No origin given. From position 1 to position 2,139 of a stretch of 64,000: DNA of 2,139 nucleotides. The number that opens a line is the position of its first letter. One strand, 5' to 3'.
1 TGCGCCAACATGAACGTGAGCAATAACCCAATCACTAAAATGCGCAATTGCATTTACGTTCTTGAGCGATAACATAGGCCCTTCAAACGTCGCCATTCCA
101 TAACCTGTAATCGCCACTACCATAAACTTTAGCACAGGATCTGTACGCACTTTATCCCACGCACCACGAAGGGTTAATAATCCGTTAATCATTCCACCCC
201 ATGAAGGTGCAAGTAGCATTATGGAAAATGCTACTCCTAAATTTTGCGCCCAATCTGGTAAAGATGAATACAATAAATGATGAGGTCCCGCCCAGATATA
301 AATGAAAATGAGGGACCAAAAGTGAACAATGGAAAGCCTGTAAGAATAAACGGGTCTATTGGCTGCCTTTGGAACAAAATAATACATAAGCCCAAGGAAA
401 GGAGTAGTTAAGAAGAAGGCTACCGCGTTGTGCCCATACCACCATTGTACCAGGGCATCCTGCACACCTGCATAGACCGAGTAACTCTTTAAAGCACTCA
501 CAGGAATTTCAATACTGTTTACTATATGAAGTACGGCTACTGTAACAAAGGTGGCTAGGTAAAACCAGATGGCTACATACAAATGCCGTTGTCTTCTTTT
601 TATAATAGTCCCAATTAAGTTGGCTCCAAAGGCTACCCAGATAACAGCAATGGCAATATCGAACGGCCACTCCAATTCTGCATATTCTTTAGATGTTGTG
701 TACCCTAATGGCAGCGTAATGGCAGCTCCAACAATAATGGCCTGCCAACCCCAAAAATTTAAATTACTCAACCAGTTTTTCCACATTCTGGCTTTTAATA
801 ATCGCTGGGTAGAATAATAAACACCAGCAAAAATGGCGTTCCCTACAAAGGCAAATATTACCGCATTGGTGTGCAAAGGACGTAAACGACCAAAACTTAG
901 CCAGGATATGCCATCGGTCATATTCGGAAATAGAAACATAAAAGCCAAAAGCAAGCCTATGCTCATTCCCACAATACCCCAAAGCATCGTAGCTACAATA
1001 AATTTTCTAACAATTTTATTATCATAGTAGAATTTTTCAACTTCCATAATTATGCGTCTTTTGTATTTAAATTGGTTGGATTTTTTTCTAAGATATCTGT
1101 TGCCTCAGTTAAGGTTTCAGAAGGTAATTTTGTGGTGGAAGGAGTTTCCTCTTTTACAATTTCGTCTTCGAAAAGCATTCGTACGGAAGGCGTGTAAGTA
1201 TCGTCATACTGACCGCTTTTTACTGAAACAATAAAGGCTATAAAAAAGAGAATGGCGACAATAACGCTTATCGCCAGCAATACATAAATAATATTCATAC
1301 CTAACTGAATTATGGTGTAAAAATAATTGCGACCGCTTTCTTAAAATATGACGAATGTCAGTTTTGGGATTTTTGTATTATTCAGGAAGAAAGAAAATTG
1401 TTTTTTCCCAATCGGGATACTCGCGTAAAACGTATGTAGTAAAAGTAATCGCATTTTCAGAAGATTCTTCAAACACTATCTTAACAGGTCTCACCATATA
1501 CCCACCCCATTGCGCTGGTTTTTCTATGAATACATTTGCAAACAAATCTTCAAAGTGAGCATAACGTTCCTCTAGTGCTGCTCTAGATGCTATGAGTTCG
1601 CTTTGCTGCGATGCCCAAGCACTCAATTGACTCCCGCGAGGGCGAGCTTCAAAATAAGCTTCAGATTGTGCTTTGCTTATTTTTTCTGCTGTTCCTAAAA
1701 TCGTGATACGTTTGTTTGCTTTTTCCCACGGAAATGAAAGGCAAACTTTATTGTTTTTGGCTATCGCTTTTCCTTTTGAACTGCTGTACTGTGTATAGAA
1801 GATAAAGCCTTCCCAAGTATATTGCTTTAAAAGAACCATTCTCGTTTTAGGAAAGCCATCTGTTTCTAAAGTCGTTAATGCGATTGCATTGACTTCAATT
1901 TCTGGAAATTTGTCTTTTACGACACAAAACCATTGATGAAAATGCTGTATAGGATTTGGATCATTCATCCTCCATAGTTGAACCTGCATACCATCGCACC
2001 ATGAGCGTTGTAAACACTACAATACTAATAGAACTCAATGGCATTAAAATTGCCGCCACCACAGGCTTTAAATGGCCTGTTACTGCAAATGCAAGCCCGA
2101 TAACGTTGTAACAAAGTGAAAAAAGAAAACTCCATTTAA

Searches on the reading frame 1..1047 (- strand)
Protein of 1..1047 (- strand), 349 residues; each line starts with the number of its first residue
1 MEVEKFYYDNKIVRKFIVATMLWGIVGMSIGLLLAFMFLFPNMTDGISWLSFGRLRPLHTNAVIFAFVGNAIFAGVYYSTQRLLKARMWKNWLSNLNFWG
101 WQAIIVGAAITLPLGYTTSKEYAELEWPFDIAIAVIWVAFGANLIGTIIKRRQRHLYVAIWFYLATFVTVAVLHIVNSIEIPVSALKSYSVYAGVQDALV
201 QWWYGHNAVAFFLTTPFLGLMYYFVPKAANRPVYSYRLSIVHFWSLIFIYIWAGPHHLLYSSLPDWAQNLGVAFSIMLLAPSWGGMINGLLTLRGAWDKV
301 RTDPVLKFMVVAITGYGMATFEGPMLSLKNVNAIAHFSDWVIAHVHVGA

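Call 59: find_related_loci(query=window:1-1047:-, collection=metagenome_contigs, flank=3000)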
Query window:1-1047:- (349 aa) in metagenome_contigs; peptide patterns used: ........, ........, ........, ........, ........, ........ (x = any residue, [..] = any of these).
600 stretches matched a pattern (row limit reached: there are more); 600 encode a relative of the query (tblastn E <= 1e-3); the best 80 are kept; 80 distinct loci.
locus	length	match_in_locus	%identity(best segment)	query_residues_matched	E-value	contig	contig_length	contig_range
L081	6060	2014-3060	92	1-349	0e+0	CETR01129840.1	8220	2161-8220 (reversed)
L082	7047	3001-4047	91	1-349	0e+0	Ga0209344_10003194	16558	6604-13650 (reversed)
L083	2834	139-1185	91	1-349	0e+0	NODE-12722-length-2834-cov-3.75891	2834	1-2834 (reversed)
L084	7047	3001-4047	91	1-349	0e+0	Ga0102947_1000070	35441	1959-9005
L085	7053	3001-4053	89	1-349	0e+0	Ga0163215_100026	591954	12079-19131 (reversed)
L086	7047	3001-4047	90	1-349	0e+0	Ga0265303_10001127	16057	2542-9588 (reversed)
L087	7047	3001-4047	89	1-349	0e+0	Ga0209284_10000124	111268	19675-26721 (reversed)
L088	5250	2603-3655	88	1-349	0e+0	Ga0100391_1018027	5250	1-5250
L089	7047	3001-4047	89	1-349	0e+0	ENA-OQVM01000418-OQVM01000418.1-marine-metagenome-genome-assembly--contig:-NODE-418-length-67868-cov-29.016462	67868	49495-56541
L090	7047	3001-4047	89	1-349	0e+0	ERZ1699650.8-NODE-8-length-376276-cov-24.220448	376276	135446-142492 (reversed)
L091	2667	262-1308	87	1-349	0e+0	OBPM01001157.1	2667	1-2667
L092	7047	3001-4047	87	1-349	0e+0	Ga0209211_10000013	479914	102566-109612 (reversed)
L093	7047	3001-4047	86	1-349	0e+0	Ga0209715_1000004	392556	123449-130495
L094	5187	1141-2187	86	1-349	0e+0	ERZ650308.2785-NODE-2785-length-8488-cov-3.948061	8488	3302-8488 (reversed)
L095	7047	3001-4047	86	1-349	0e+0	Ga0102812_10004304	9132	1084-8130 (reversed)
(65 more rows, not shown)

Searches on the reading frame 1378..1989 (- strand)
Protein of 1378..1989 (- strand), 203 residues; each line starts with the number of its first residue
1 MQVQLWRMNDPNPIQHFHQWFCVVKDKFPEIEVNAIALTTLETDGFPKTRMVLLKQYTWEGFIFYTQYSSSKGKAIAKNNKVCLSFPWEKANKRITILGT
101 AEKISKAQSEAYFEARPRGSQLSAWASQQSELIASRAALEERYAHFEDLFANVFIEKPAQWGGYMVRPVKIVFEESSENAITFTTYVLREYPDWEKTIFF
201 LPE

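Call 5: search_protein_families(library=pfam, proteins=[window:1378-1989:-], max_evalue=0.0001)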
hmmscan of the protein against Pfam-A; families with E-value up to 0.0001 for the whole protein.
window:1378-1989:- (203 aa): 1 family
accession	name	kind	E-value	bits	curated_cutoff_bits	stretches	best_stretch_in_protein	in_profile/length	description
PF01243.27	PNPOx_N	-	9.6e-19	68.4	28.1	1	32-144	11-114/120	Pyridoxamine 5'-phosphate oxidase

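Call 69: search_protein_families(library=ncbifam, proteins=[window:1378-1989:-], max_evalue=0.001)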
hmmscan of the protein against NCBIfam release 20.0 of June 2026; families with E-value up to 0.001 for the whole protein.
window:1378-1989:- (203 aa): 3 families
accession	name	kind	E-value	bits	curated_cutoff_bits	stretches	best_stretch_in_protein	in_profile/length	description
TIGR00558.3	pdxH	equivalog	4.8e-54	182.8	180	1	12-177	1-165/190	pyridoxamine 5'-phosphate oxidase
NF004231.0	PRK05679.1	subfamily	5.3e-52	176.3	129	1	10-180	23-192/213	pyridoxal 5'-phosphate synthase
NF038138.1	phena_PhzG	equivalog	8.8e-25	87.7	270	1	12-178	19-182/206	phenazine biosynthesis FMN-dependent oxidase PhzG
